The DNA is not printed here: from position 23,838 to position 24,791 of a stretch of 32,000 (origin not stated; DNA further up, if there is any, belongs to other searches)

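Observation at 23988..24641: NarL-family regulator whose receiver has lost the phospho-acceptor Asp, one acidic-pocket Asp and the switch Thr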

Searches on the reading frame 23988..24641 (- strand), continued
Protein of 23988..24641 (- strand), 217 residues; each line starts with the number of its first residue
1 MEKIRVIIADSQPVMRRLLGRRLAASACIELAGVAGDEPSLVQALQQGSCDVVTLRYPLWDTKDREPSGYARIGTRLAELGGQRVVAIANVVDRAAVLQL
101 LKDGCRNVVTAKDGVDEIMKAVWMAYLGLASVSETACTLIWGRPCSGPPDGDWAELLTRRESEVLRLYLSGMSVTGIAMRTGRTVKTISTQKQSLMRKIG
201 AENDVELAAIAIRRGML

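Call 22: predict_structure(alignment_id=A3)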
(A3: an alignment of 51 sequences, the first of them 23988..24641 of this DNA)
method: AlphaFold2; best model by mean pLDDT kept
length: 217 residues; sequences in the alignment: 51
mean_pLDDT: 83.6   pTM: 0.66
mean pLDDT of the five models: 83.6, 83.1, 82.0, 81.1, 78.6
residues with pLDDT >= 90: 82; 70-90: 106; 50-70: 24; < 50: 5
segments of 3 or more residues with pLDDT < 50: 146-150
pLDDT, mean of each block of 10 residues (from residue 1): 89 91 91 92 88 89 67 76 85 79 85 88 88 85 55 72 89 92 96 89 80 68
secondary structure, 60 per line:
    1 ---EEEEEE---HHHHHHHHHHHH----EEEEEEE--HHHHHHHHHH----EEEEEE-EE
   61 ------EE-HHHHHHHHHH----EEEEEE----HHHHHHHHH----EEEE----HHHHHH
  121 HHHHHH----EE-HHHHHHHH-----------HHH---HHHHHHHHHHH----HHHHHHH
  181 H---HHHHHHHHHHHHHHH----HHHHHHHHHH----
elements in order: E4-9 H13-24 E29-35 H38-47 E52-57 H70-79 E84-89 H94-102 E107-110 H115-126 H134-141 H159-169 H174-181 H185-199 H204-213

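Call 26: fold_search(model_id=the predicted structure, library=pdb)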
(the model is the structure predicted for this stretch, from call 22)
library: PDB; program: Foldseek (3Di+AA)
matches with E <= 10: 1857; with E <= 0.001: 355
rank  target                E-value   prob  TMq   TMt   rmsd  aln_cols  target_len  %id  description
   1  5o8y_H                9.3e-14  1.00  0.58  0.60  12.6       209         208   25  Conformational dynamism for DNA interaction in Salmonella typhimurium RcsB response regulator. (released 2017-11-15)
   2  6eo3_A                1.9e-13  1.00  0.58  0.61  11.7       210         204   24  Conformational dynamism for DNA interaction in Salmonella typhimurium RcsB response regulator. S207C P212121 (released 2017-11-15)
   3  6eo2                  3.2e-13  1.00  0.58  0.61  13.0       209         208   25  Conformational dynamism for DNA interaction in Salmonella typhimurium RcsB response regulator. S207C crossed (released 2017-11-15)
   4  5w43_A                3.4e-13  1.00  0.58  0.62  11.9       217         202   23  Structure of the two-component response regulator RcsB-DNA complex (released 2018-03-07)
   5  6eo3_B                6.1e-13  1.00  0.56  0.61  12.1       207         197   24  Conformational dynamism for DNA interaction in Salmonella typhimurium RcsB response regulator. S207C P212121 (released 2017-11-15)
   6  5o8y_C                9.8e-13  1.00  0.57  0.59  12.3       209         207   25  Conformational dynamism for DNA interaction in Salmonella typhimurium RcsB response regulator. (released 2017-11-15)
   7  5o8y_A                1.5e-12  1.00  0.57  0.60  12.6       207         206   25  Conformational dynamism for DNA interaction in Salmonella typhimurium RcsB response regulator. (released 2017-11-15)
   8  5o8z_B                1.5e-12  1.00  0.56  0.58  11.7       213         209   24  Conformational dynamism for DNA interaction in Salmonella typhimurium RcsB response regulator. (released 2017-11-15)
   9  6zj2_B                2.1e-12  1.00  0.57  0.59  11.8       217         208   24  Structure of RcsB from Salmonella enterica serovar Typhimurium bound to promoter rprA in the presence of phosphomimeti (released 2021-02-17)
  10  5vxn_C                2.5e-12  1.00  0.58  0.61  11.5       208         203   24  Structure of two RcsB dimers bound to two parallel DNAs. (released 2018-03-07)
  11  5o8z_A                5.8e-12  1.00  0.53  0.57  12.4       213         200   24  Conformational dynamism for DNA interaction in Salmonella typhimurium RcsB response regulator. (released 2017-11-15)
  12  4yn8                  6.5e-12  1.00  0.53  0.57  16.5       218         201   19  Crystal Structure of Response Regulator ChrA in Heme-Sensing Two Component System (released 2015-08-19)
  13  5vxn_A                1.2e-11  1.00  0.57  0.62  11.1       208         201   24  Structure of two RcsB dimers bound to two parallel DNAs. (released 2018-03-07)
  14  6zj2_A                1.8e-11  1.00  0.53  0.56  11.6       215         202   22  Structure of RcsB from Salmonella enterica serovar Typhimurium bound to promoter rprA in the presence of phosphomimeti (released 2021-02-17)
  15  4gvp_A                3.8e-11  1.00  0.54  0.56   7.4       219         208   17  Crystal Structure of the Response Regulator Protein VraR from Staphylococcus aureus (released 2013-05-08)
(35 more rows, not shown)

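Call 32: find_encoding_contigs(protein=P0016, flank=8000, max_places=1)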
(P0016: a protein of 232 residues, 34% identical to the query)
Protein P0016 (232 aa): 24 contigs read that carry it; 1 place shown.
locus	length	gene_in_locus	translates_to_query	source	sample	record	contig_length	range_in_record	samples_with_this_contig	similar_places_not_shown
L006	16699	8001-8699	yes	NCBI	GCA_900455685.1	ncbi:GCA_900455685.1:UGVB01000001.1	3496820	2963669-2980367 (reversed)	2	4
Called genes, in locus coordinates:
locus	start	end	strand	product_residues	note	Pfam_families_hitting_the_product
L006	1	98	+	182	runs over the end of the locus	PF01252:Peptidase_A8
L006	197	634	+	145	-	PF00903:Glyoxalase, PF13669:Glyoxalase_4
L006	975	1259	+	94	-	-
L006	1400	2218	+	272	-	PF06884:DUF1264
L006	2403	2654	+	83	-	-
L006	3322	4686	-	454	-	PF17158:MASE4, PF00990:GGDEF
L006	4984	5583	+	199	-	PF01569:PAP2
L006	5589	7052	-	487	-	PF00083:Sugar_tr (weak), PF07690:MFS_1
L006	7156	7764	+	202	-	PF00440:TetR_N (weak), PF17932:TetR_C_24 (weak), PF16925:TetR_C_13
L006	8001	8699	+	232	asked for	PF00072:Response_reg, PF00196:GerE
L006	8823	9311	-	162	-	PF22381:Staph_reg_Sar_Rot, PF01047:MarR, PF12802:MarR_2, PF13463:HTH_27 (weak)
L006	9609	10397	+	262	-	PF00106:adh_short, PF08659:KR, PF13561:adh_short_C2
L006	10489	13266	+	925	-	-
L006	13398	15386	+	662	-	PF17201:Cache_3-Cache_2, PF02743:dCache_1 (faint), PF17202:sCache_3_3, PF17203:sCache_3_2 (weak), PF08269:dCache_2, PF17200:sCache_2, PF00672:HAMP, PF00015:MCPsignal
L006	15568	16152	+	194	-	PF00072:Response_reg, PF00196:GerE, PF13384:HTH_23 (weak)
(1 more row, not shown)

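Call 33: find_encoding_contigs(protein=P0017, flank=8000, max_places=1)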
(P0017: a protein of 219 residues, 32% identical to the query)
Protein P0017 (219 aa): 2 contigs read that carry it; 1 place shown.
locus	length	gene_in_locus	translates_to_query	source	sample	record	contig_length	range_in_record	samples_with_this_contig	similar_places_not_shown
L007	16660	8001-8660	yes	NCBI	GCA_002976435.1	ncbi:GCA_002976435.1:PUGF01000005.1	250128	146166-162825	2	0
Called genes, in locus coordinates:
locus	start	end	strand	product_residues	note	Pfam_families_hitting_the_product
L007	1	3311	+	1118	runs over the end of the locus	PF00512:HisKA, PF02518:HATPase_c, PF00072:Response_reg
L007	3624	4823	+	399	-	PF09480:PrgH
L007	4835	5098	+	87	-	PF09392:T3SS_needle_F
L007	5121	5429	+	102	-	-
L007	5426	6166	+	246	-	PF01514:YscJ_FliF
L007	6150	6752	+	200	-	PF09482:OrgA_MxiK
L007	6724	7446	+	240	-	-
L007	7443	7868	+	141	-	-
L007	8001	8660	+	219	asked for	PF00072:Response_reg, PF00196:GerE, PF08281:Sigma70_r4_2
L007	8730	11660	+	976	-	PF22303:OspG_kinase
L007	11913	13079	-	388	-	PF13784:Fic_N, PF02661:Fic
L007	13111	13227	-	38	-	-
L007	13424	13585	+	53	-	-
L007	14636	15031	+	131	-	-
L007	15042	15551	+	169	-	-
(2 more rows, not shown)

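Call 41: search_protein_representatives(protein=window:23988-24641:-)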
Query: 217 residues. Proteins with E-value up to 0.001 (for the whole library): 6862; up to 1e-10: 220; up to 1e-30: 2. The best 150 are listed.
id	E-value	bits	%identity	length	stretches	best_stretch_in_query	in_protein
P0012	3.8e-93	327.1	75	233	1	1-217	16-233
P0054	1.8e-33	132.2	39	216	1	1-216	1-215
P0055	4.7e-28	114.5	39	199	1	22-217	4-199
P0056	3.7e-21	92.0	35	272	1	3-210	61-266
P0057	9.1e-21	90.7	31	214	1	4-216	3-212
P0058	4.8e-20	88.4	34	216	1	2-216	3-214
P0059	2.5e-19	86.0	33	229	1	4-216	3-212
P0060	2.7e-19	85.9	33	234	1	3-214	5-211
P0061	4.1e-19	85.3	34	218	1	3-214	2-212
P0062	9.6e-19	84.1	72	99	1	1-65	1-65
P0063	5.7e-18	81.6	34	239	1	3-208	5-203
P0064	1.3e-17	80.4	33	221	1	3-217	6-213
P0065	4.4e-17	78.7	31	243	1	3-213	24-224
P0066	5.9e-17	78.3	33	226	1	3-217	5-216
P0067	8.5e-17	77.8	31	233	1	4-216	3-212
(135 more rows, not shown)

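Call 43: find_encoding_contigs(protein=P0054, flank=10000, max_places=2)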
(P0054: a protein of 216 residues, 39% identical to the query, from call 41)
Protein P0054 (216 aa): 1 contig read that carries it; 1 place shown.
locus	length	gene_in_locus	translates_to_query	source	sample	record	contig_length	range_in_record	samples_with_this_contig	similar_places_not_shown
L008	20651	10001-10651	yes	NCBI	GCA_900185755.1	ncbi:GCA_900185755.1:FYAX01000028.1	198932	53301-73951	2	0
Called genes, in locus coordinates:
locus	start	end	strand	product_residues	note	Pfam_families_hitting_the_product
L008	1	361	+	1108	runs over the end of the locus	PF00289:Biotin_carb_N, PF02786:CPSase_L_D2, PF02785:Biotin_carb_C, PF00364:Biotin_lipoyl, PF25917:BSH_RND (weak), PF01039:Carboxyl_trans, PF03255:ACCA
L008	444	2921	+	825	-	PF02515:CoA_transf_3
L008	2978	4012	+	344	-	PF03401:TctC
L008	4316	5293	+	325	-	PF03150:CCP_MauG, PF00034:Cytochrom_C (weak)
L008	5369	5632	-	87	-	-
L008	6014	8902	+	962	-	PF00512:HisKA, PF02518:HATPase_c, PF00072:Response_reg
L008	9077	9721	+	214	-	PF00072:Response_reg, PF00196:GerE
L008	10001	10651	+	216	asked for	PF13384:HTH_23 (faint), PF00196:GerE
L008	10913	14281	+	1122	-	PF00512:HisKA, PF02518:HATPase_c, PF00072:Response_reg, PF01627:Hpt (faint)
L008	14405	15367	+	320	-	PF00563:EAL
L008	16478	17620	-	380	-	PF00419:Fimbrial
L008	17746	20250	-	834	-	PF13954:PapC_N, PF00577:Usher, PF13953:PapC_C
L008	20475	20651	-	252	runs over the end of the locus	PF00345:PapD_N, PF02753:PapD_C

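Call 44: find_encoding_contigs(protein=P0055, flank=10000, max_places=2)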
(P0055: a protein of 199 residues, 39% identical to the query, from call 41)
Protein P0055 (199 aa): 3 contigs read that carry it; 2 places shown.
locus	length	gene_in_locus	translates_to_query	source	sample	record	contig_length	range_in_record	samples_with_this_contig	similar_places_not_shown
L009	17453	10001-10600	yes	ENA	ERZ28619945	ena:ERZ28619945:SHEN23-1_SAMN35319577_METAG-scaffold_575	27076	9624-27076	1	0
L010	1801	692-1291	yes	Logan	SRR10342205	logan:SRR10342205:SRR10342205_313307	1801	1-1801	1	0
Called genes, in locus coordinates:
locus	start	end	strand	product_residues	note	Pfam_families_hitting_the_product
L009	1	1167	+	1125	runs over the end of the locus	PF00512:HisKA, PF02518:HATPase_c, PF00072:Response_reg, PF01627:Hpt (weak)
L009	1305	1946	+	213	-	PF00072:Response_reg, PF00196:GerE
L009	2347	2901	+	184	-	PF00419:Fimbrial, PF16970:FimA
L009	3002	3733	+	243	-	PF00345:PapD_N, PF02753:PapD_C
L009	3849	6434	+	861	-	PF13954:PapC_N, PF00577:Usher, PF13953:PapC_C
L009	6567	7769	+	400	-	PF00419:Fimbrial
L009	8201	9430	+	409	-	PF00419:Fimbrial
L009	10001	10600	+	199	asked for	PF08281:Sigma70_r4_2 (faint), PF04545:Sigma70_r4 (faint), PF00196:GerE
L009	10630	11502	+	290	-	PF00563:EAL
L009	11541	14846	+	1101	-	PF00512:HisKA, PF02518:HATPase_c, PF00072:Response_reg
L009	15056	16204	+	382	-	PF01380:SIS, PF00571:CBS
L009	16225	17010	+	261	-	PF01061:ABC2_membrane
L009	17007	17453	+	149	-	?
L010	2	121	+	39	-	?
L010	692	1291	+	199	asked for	PF08281:Sigma70_r4_2 (faint), PF04545:Sigma70_r4 (faint), PF00196:GerE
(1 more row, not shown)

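Call 45: list_cluster_members(proteins=[P0054, P0055, P0001])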
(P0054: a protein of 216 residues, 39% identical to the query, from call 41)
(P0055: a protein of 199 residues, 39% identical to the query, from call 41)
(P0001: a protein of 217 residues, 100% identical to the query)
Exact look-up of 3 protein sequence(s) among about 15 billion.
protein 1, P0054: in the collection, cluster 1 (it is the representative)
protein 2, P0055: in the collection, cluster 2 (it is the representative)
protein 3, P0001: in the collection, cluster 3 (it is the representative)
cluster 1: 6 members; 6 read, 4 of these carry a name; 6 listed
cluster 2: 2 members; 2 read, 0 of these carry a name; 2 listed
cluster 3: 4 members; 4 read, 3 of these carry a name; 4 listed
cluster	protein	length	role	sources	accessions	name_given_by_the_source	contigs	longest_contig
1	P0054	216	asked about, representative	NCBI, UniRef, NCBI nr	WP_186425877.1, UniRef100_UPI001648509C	helix-turn-helix transcriptional regulator [Cupriavidus metallidurans] | helix-turn-helix transcriptional regulator n=1 Tax=Cupriavidus metallidurans TaxID=119219 ... | response regulator transcription factor [Cupriavidus metallidurans]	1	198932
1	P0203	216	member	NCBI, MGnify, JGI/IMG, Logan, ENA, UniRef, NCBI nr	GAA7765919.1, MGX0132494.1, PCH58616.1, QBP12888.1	MAG: DNA-binding response regulator [Burkholderiaceae bacterium] | CR=1 FL=1 | two-component system, NarL family, captular synthesis response regulator RcsB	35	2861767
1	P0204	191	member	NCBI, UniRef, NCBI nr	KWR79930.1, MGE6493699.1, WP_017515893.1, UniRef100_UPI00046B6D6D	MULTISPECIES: helix-turn-helix transcriptional regulator [Cupriavidus] | helix-turn-helix transcriptional regulator n=1 Tax=Cupriavidus TaxID=106589 ... | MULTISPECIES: LuxR C-terminal-related transcriptional regulator [Cupriavidus]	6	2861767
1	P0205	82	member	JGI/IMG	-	two-component system capsular synthesis response regulator RcsB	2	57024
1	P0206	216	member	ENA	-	-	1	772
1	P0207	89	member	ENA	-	-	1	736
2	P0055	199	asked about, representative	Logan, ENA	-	-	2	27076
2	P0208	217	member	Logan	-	-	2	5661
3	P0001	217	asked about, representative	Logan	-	-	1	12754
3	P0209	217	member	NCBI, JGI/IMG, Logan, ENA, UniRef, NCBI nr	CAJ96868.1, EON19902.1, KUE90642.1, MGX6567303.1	Response regulator-like LuxR-type HTH DNA-binding protein [Cupriavidus necator] | Response regulator transcription factor n=2 Tax=Cupriavidus TaxID=106589 ... | response regulator transcription factor [Cupriavidus necator]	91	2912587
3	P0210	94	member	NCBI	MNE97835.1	Transcriptional regulatory protein RcsB [compost metagenome]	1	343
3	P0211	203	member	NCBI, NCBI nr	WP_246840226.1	response regulator transcription factor [Cupriavidus sp. GA3-3]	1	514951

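Call 54: search_protein_families(library=ncbifam, proteins=[window:23988-24641:-], max_evalue=0.001)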
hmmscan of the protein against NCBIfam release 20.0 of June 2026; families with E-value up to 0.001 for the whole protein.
window:23988-24641:- (217 aa): 14 families
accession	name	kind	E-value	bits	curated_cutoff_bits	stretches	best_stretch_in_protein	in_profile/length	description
NF008098.0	PRK10840.1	equivalog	9.7e-16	57.9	235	1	1-207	1-201/216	response regulator transcription factor RcsB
NF007685.0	PRK10360.1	equivalog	1.4e-08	34.7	258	1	90-209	79-190/196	response regulator transcription factor UhpA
NF007403.0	PRK09935.1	equivalog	2.4e-08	33.9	271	1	3-211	3-204/210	fimbria biosynthesis transcriptional regulator FimZ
NF047785.1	respo_reg_MadR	equivalog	2.4e-08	33.6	300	1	4-216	1-208/209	MadR family response regulator transcription factor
NF052445.1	RespRegMctR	equivalog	1.9e-07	30.7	300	1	3-216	1-204/205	two-component system response regulator MctR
NF011896.0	PRK15369.1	equivalog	2.6e-07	30.5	242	1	154-215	147-208/211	two component system response regulator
NF008548.0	PRK11475.1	equivalog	5.2e-07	29.4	176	1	155-208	133-186/207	DNA-binding transcriptional activator BglJ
NF007419.0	PRK09958.1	equivalog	3.4e-06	26.8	251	1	101-213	92-200/204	acid-sensing system DNA-binding response regulator EvgA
NF007708.0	PRK10403.1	equivalog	3.7e-06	26.5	343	1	4-205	7-202/215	nitrate/nitrite response regulator protein NarP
NF007018.1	PRK09483.1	equivalog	8.6e-06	25.5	280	1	84-217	77-209/217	UvrY/SirA/GacA family response regulator transcription factor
NF007935.0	PRK10651.1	equivalog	1.1e-05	24.7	250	1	2-210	5-209/216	two-component system response regulator NarL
NF047608.1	LIC13292_fam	subfamily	0.00018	21.6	200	1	157-209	103-155/166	LIC13292 family transcriptional regulator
TIGR02937.1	sigma70-ECF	superfamily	0.0007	19.3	42.9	0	153-199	114-161/165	sigma-70 family RNA polymerase sigma factor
NF006148.0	PRK08295.1-5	equivalog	0.00094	18.5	208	0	154-199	162-207/218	RNA polymerase sporulation sigma factor SigH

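Call 59: find_related_loci(query=A4, collection=genome_contigs, flank=10000)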
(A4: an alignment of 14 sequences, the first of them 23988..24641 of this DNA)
Query A4 (217 aa) in genome_contigs; peptide patterns used: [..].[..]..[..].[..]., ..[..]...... (x = any residue, [..] = any of these).
117 stretches matched a pattern; 55 encode a relative of the query (tblastn E <= 1e-3); 55 distinct loci.
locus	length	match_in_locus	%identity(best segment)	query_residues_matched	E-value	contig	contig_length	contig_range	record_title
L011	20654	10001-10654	88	1-217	2e-124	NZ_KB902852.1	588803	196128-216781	Cupriavidus sp. UYPR2.512 A3A5DRAFT_scaffold_0.1, whole genome shotgun sequence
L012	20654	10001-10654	77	1-217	3e-105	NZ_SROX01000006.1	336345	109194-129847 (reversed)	Cupriavidus necator strain SHC 2-3 NODE_6_length_336345_cov_91.971442, whole genome shotgun sequence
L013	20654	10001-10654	75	1-217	3e-101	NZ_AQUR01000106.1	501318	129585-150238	Cupriavidus neocaledonicus strain STM6070 A3AGDRAFT_scaffold_1.2_C, whole genome shotgun sequence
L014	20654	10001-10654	75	1-217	1e-100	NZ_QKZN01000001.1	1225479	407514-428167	Cupriavidus phytorum strain MLR2-44 Ga0215867_101, whole genome shotgun sequence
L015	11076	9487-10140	75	1-217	6e-101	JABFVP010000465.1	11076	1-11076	MAG: Cupriavidus sp. isolate Bin3.15 NODE_3838_length_11076_cov_2.942943, whole genome shotgun sequence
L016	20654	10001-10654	76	1-217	4e-103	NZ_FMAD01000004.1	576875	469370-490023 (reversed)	Cupriavidus alkaliphilus strain ASC-732, whole genome shotgun sequence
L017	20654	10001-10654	76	1-217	9e-103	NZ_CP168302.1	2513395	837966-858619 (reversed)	Cupriavidus nantongensis strain HB4B5 chromosome 1, complete sequence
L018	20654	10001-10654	80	1-217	8e-109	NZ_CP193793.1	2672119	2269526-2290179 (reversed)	Cupriavidus sp. TMH.W2 chromosome 2, complete sequence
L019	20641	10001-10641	39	1-214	4e-32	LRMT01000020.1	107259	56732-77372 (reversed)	Cupriavidus sp. UYMMa02A contig.116, whole genome shotgun sequence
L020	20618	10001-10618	33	1-216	5e-27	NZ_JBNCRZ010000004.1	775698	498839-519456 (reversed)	Pandoraea pneumonica strain WP32 NODE_4_length_775698_cov_174.270539, whole genome shotgun sequence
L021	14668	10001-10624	36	4-217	1e-26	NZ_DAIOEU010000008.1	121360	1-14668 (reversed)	MAG: Dyella sp. isolate CTOTU9904 NODE_24_length_121360_cov_8.291332, whole genome shotgun sequence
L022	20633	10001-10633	36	2-217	4e-26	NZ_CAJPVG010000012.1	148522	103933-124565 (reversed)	Ralstonia mannitolilytica strain LMG 6866 isolate LMG 6866, whole genome shotgun sequence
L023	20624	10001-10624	35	4-217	1e-24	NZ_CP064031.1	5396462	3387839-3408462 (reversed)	Dyella acidisoli strain 4MZ03 chromosome, complete genome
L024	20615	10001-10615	31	1-207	3e-24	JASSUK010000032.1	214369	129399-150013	MAG: Mycoavidus cysteinexigens isolate BRE-REB-025A NODE_3_length_214369_cov_470.703568, whole genome shotgun sequence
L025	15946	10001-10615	31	1-207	3e-24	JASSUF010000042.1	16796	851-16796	MAG: Mycoavidus cysteinexigens isolate BRE-AM1000 NODE_819_length_16796_cov_4.278060, whole genome shotgun sequence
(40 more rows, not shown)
